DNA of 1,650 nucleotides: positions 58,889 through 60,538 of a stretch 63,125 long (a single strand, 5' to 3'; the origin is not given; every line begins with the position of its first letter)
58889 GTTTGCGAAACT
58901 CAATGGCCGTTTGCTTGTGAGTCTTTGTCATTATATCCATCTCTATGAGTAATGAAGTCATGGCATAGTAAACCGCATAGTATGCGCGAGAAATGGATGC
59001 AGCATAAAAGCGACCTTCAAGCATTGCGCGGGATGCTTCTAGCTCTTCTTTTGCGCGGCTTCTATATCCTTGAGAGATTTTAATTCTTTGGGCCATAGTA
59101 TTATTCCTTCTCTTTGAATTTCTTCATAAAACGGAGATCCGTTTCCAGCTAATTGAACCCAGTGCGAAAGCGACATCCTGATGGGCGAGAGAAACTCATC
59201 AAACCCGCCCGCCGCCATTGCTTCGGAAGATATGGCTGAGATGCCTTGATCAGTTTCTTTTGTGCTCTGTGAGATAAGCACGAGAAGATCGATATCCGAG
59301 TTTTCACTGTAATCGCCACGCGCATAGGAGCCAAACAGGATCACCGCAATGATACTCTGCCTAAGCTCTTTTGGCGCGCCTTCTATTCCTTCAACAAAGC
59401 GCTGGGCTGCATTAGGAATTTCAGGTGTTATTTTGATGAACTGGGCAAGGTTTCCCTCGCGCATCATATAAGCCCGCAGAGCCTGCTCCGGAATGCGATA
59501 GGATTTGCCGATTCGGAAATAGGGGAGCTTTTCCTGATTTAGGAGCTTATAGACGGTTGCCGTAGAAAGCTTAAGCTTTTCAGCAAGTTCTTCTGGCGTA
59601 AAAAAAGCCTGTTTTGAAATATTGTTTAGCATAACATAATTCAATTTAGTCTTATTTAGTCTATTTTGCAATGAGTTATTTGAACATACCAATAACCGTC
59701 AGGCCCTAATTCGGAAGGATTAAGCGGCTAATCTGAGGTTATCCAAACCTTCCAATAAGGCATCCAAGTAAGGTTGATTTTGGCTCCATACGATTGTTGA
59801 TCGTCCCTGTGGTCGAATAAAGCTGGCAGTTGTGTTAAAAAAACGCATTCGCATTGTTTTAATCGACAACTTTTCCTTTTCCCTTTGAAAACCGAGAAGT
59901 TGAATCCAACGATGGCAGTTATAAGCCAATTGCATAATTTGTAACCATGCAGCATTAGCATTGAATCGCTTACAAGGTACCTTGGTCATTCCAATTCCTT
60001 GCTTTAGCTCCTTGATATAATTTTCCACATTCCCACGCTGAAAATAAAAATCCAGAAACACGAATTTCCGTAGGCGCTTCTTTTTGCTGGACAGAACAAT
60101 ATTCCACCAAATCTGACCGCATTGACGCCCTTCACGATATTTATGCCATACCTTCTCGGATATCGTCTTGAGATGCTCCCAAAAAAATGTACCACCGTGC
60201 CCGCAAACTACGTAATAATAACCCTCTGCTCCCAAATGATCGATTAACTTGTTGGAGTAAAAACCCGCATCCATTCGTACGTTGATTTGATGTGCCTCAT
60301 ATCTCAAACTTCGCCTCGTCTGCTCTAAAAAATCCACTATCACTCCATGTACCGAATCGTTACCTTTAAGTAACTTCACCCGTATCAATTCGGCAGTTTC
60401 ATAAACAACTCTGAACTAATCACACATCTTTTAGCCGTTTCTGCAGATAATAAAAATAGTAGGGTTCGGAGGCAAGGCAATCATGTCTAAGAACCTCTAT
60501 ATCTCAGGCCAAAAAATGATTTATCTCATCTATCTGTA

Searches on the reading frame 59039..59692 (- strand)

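Call 62: search_protein_families(library=pfam, proteins=[window:59039-59692:-], max_evalue=0.001)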
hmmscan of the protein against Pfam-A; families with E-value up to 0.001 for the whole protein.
window:59039-59692:- (217 aa): 3 families
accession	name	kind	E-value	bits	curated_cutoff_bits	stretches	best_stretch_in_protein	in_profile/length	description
PF12728.13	HTH_17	-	7.2e-14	52.2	27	1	30-78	1-49/51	Helix-turn-helix domain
PF01909.29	NTP_transf_2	-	1.2e-11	45.3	21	1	108-154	9-47/93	Nucleotidyltransferase domain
PF18765.7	Polbeta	-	6.2e-10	39.6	26.9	1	112-147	11-45/93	Polymerase beta, Nucleotidyltransferase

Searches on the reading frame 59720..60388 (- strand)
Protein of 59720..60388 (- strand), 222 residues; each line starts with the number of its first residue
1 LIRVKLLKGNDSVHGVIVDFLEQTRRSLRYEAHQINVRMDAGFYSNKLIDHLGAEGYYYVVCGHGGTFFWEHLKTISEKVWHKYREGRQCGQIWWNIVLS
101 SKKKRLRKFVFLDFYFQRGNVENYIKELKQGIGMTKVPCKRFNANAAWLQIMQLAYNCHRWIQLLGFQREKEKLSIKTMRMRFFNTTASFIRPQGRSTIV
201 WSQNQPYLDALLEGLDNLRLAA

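Call 62: search_protein_families(library=pfam, proteins=[window:59720-60388:-], max_evalue=0.001)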
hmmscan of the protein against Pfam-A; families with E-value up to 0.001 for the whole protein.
window:59720-60388:- (222 aa): 2 families
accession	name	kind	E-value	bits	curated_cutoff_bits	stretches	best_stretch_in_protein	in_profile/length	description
PF13701.12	DDE_Tnp_1_4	-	1.3e-26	93.3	34.7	1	97-219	308-431/435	Transposase DDE domain group 1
PF01609.27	DDE_Tnp_1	-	8.7e-14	52.2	23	1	16-158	64-200/200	Transposase DDE domain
